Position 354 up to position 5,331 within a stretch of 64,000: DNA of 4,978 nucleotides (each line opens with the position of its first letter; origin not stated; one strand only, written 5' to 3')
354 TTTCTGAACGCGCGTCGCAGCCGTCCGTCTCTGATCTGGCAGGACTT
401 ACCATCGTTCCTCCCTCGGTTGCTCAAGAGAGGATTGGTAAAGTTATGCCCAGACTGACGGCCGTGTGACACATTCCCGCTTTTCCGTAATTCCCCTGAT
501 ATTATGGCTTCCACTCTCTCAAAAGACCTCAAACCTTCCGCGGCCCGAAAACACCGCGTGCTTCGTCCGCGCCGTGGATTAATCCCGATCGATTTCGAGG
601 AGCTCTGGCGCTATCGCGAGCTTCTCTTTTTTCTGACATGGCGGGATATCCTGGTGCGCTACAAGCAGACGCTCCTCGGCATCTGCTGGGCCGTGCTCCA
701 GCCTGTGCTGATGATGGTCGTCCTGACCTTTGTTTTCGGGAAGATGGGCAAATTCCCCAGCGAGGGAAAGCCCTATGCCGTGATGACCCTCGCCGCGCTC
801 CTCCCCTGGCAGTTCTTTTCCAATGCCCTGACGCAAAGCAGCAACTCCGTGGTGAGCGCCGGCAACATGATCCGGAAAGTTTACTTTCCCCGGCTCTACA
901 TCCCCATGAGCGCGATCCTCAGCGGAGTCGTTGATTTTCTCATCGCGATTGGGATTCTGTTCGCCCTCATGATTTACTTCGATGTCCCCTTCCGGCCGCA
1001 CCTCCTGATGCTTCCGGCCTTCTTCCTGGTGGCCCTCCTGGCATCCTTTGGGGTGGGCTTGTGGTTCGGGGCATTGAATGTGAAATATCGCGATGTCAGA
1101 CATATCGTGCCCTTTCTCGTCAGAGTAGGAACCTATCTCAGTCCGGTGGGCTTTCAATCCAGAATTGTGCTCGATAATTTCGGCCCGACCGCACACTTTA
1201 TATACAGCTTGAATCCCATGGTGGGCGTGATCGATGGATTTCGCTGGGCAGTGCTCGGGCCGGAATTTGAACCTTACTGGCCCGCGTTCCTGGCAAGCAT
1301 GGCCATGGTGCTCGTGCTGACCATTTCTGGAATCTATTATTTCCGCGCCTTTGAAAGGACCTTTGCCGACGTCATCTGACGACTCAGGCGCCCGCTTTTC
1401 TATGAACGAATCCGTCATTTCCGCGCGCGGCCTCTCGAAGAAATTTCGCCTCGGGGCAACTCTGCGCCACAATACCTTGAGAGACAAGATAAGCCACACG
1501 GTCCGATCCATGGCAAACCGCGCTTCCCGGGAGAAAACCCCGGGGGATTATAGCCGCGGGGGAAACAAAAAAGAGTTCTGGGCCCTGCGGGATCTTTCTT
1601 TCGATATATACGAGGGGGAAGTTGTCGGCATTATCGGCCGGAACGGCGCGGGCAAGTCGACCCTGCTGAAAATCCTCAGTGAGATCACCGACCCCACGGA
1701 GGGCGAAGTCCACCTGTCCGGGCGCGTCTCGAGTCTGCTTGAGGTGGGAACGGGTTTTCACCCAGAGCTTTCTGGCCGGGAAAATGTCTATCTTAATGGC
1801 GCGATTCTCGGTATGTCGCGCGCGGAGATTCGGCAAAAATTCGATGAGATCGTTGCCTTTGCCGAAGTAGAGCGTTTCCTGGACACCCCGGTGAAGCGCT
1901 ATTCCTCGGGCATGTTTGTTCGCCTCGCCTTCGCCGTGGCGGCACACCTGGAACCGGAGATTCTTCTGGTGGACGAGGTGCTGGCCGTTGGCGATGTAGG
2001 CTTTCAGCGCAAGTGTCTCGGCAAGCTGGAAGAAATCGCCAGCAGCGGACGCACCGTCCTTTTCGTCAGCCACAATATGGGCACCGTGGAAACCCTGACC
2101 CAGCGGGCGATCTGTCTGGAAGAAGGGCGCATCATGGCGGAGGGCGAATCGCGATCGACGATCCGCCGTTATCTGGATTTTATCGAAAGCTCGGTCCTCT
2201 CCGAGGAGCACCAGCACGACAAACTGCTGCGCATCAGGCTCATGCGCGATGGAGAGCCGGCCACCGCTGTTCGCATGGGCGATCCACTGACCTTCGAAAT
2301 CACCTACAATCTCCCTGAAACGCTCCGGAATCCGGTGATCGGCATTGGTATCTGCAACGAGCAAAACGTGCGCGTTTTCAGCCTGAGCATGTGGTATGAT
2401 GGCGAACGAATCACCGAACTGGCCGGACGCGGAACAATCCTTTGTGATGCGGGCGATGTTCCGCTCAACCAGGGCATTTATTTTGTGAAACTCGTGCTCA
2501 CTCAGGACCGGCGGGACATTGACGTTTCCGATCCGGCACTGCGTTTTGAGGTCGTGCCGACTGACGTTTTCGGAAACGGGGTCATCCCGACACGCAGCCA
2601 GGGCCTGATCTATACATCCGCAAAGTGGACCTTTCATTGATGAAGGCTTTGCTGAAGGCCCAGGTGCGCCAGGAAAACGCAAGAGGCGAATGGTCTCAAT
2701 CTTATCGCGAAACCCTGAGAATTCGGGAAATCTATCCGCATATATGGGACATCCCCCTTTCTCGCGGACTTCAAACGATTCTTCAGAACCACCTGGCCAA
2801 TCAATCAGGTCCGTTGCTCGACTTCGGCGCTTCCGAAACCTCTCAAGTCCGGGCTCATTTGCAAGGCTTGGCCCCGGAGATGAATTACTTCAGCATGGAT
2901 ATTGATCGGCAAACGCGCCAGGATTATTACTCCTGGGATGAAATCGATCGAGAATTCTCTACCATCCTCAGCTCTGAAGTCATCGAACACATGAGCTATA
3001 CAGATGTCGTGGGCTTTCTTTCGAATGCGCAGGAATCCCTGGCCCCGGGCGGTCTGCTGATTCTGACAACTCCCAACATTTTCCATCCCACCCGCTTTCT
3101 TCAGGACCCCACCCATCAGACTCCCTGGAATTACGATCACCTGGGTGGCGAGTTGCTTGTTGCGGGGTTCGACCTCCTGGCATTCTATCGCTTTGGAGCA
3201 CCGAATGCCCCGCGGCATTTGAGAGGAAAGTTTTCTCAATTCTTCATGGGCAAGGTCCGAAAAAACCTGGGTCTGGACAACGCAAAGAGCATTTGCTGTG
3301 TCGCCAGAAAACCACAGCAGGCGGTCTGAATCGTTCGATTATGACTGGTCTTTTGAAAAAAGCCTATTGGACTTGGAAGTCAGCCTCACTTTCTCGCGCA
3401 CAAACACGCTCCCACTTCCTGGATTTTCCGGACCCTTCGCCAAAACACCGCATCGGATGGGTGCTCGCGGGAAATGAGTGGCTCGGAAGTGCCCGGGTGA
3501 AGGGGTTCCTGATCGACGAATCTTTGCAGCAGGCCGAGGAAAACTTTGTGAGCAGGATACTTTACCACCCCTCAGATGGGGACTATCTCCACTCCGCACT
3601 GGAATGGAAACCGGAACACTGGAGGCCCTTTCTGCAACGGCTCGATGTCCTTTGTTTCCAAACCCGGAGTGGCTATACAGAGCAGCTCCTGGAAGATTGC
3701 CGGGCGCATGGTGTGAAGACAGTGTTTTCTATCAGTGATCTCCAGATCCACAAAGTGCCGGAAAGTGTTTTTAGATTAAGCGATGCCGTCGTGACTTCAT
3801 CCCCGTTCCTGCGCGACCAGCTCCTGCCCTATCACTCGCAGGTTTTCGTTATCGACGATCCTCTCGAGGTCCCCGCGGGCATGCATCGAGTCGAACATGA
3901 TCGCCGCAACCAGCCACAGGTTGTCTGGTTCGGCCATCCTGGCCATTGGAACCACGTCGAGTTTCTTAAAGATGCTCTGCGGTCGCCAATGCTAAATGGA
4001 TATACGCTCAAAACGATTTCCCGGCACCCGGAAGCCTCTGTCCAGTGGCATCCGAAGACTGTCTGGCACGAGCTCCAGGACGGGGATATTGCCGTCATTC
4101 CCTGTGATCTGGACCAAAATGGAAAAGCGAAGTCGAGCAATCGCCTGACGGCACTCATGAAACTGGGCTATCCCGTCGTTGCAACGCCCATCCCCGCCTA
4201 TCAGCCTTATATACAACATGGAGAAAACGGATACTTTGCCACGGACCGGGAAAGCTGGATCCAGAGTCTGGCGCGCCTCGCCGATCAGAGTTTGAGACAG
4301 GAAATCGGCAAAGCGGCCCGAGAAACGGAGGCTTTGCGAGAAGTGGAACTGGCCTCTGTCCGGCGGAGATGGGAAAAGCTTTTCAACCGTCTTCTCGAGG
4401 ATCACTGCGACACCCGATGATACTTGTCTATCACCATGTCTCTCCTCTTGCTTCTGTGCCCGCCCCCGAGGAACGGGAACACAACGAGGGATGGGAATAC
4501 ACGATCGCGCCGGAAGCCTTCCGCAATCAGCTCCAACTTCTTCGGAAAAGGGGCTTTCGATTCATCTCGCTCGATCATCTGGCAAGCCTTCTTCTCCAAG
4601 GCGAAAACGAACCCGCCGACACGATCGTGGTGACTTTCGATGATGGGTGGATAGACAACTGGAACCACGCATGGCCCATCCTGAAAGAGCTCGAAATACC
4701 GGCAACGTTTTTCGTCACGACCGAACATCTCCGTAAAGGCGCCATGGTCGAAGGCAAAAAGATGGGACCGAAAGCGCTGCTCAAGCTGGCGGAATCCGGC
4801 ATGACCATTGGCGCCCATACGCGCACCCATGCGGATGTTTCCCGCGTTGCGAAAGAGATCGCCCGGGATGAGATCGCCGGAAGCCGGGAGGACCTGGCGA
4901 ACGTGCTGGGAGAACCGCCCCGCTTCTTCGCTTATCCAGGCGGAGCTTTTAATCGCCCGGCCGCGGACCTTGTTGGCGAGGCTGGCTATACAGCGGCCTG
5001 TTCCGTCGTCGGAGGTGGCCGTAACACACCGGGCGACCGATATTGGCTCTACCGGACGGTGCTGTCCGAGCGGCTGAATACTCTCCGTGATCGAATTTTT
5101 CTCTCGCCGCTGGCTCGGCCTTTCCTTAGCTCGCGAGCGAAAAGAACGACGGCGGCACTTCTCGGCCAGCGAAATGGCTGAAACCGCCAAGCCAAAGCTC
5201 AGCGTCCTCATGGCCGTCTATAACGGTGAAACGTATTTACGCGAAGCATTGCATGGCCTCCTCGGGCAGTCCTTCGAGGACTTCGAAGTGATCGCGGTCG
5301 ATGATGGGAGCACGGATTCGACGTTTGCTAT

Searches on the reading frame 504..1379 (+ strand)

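Call 5: search_protein_families(library=pfam, proteins=[window:504-1379:+], max_evalue=0.001)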
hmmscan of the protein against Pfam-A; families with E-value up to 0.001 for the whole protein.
window:504-1379:+ (291 aa): 2 families
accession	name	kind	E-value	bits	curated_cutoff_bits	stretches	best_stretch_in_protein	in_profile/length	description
PF01061.29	ABC2_membrane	-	4e-19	69.4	26.9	1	40-249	2-209/211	ABC-2 type transporter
PF12698.13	ABC2_membrane_3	-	3.7e-05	23.4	31.6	1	138-274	211-343/347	ABC-2 family transporter protein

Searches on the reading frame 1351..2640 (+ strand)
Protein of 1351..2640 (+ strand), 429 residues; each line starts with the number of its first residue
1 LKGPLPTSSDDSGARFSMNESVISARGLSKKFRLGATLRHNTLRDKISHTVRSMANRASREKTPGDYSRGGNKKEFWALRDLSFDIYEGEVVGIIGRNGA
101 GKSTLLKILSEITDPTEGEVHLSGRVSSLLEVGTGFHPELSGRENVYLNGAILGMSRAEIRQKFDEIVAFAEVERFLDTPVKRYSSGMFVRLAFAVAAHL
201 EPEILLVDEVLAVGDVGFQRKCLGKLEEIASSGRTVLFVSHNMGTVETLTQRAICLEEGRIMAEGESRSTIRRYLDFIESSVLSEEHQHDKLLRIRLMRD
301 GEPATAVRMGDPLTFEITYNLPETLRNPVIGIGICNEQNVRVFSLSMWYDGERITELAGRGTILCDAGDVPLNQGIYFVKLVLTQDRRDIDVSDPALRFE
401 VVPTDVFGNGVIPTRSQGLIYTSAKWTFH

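Call 5: search_protein_families(library=pfam, proteins=[window:1351-2640:+], max_evalue=0.001)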
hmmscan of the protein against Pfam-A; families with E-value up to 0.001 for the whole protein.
window:1351-2640:+ (429 aa): 3 families
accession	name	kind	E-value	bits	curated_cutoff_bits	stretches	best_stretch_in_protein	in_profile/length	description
PF00005.33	ABC_tran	-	1.9e-23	84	25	1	79-210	1-135/137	ABC transporter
PF14524.12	Wzt_C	-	5.8e-15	56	30.4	1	293-405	13-133/143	Wzt C-terminal domain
PF13304.12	AAA_21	-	4.4e-05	24.1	27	1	92-110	2-20/304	AAA domain, putative AbiEii toxin, Type IV TA system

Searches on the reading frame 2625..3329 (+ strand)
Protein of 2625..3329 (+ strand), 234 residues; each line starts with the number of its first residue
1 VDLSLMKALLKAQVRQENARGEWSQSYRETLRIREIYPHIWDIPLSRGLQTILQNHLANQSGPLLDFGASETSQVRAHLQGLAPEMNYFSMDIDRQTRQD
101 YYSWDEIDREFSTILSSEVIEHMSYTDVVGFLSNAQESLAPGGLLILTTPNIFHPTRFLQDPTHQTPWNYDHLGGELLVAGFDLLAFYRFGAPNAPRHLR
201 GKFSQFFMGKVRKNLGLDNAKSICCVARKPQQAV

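Call 5: search_protein_families(library=pfam, proteins=[window:2625-3329:+], max_evalue=0.001)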
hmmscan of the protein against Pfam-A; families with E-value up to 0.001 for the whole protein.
window:2625-3329:+ (234 aa): 3 families
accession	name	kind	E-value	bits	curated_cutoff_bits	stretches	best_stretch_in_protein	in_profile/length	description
PF13489.12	Methyltransf_23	-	2.3e-08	34.4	27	1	50-160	14-131/164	Methyltransferase domain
PF02353.26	CMAS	-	0.00016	21.6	27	1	91-156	108-173/273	Mycolic acid cyclopropane synthetase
PF08242.18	Methyltransf_12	-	0.00051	21.2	30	0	94-145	59-98/98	Methyltransferase domain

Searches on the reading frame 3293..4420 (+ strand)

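Call 5: search_protein_families(library=pfam, proteins=[window:3293-4420:+], max_evalue=0.001)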
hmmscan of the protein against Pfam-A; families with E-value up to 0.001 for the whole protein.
window:3293-4420:+ (375 aa): 2 families
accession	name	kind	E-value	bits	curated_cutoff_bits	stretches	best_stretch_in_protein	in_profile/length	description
PF13692.12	Glyco_trans_1_4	-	1.7e-06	28.8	27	1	256-331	67-141/142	Glycosyl transferases group 1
PF00534.26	Glycos_transf_1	-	0.00035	20.6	26.4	1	288-344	112-171/172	Glycosyl transferases group 1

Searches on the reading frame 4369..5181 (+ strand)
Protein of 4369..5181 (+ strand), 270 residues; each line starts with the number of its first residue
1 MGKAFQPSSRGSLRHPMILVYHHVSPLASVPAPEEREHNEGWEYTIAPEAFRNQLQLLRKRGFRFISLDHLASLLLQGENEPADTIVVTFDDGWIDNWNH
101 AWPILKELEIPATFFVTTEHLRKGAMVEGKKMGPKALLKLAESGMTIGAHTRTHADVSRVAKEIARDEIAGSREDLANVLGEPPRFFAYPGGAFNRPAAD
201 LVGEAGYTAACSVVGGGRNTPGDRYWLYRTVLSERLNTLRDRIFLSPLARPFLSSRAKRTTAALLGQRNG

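Call 3: search_protein_families(library=pfam, proteins=[window:4369-5181:+], max_evalue=0.01)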
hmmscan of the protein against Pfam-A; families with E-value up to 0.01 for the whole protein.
window:4369-5181:+ (270 aa): 1 family
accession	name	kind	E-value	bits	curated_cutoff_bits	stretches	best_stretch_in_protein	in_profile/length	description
PF01522.26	Polysacc_deac_1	-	6.4e-29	100.9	23.1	1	80-209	3-123/124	Polysaccharide deacetylase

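Call 11: search_protein_families(library=ncbifam, proteins=[window:4369-5181:+], max_evalue=0.01)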
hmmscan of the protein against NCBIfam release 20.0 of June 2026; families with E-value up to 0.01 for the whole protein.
window:4369-5181:+ (270 aa): 11 families
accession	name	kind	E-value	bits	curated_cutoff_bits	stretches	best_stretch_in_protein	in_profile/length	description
TIGR03938.2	deacetyl_PgaB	equivalog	6.3e-18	64.4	321.9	1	17-122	4-102/621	poly-beta-1,6-N-acetyl-D-glucosamine N-deacetylase PgaB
TIGR02764.1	spore_ybaN_pdaB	equivalog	1.6e-14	54.2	237.4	1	84-209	6-123/191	polysaccharide deacetylase family sporulation protein PdaB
TIGR02884.1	spore_pdaA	equivalog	3.6e-12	46.5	298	1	84-208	37-154/224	delta-lactam-biosynthetic de-N-acetylase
TIGR03933.1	PIA_icaB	equivalog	1.5e-11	44.3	248.35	1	43-213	32-210/245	intercellular adhesin biosynthesis polysaccharide N-deacetylase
TIGR02873.1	spore_ylxY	hypoth_equivalog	9e-10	38.2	391.5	1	89-201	90-194/268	probable sporulation protein, polysaccharide deacetylase family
NF011177.0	PRK14582.1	equivalog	3.1e-08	32.4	923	1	47-114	70-137/671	poly-beta-1,6-N-acetyl-D-glucosamine N-deacetylase PgaB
TIGR04243.1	nodulat_NodB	equivalog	4.9e-08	32.7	240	1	85-209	3-120/197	chitooligosaccharide deacetylase NodB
NF050820.1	PolSacchBiosHfsH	equivalog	2.8e-07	30.5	400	1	84-203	34-152/249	oligosaccharide deacetylase HfsH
NF011176.0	PRK14581.1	equivalog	2.1e-05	22.9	1091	1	48-113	71-136/673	poly-beta-1,6-N-acetyl-D-glucosamine N-deacetylase PgaB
NF045821.1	PgAcgDacpgdA1_Bac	equivalog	2.2e-05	23.5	400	1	86-195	90-191/282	peptidoglycan-N-acetylglucosamine deacetylase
NF045820.1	PgAcgDacpgdA_Strep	equivalog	2.5e-05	23.3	800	1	85-194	269-370/463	peptidoglycan-N-acetylglucosamine deacetylase PgdA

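Call 23: search_solved_structures(query=window:4369-5181:+, max_evalue=0.01)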
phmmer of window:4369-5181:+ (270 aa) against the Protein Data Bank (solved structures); distinct sequences matched with E-value up to 0.01: 26.
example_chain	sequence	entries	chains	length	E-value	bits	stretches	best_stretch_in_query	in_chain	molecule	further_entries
6dq3_A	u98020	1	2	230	4.3e-17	65.3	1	18-210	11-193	Polysaccharide deacetylase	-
4wcj_A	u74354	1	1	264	7.4e-14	54.6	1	43-231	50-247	Polysaccharide deacetylase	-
2j13_A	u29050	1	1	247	5.6e-11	45.2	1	81-208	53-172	POLYSACCHARIDE DEACETYLASE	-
6go1_A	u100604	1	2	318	4.6e-10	42.2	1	14-220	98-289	Polysaccharide deacetylase-like protein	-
4hd5_A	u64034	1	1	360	6.7e-10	41.7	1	37-193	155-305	Polysaccharide deacetylase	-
4v33_A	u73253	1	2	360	7e-09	38.3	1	38-193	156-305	POLYSACCHARIDE DEACETYLASE-LIKE PROTEIN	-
4u10_A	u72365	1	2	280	9.4e-09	37.9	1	19-117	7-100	Poly-beta-1,6-N-acetyl-D-glucosamine N-deacetylase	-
7y51_A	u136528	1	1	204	1.7e-08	37.1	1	83-206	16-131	Predicted xylanase/chitin deacetylase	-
7fbw_A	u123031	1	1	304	3.8e-08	35.9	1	78-206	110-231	Predicted xylanase/chitin deacetylase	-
5lfz_A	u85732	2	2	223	7.1e-08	35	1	85-195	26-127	ArCE4A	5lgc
1ny1_A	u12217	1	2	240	4.8e-06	29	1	80-207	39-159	Probable polysaccharide deacetylase pdaA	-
1w1a_1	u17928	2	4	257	6e-06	28.7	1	80-207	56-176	PROBABLE POLYSACCHARIDE DEACETYLASE PDAA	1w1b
1w17_A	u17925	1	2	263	6.5e-06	28.6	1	80-207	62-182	PROBABLE POLYSACCHARIDE DEACETYLASE PDAA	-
3vus_A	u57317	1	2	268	3.2e-05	26.3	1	45-114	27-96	Poly-beta-1,6-N-acetyl-D-glucosamine N-deacetylase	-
5o6y_A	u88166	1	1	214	3.4e-05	26.3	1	86-193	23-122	Peptidoglycan N-acetylglucosamine deacetylase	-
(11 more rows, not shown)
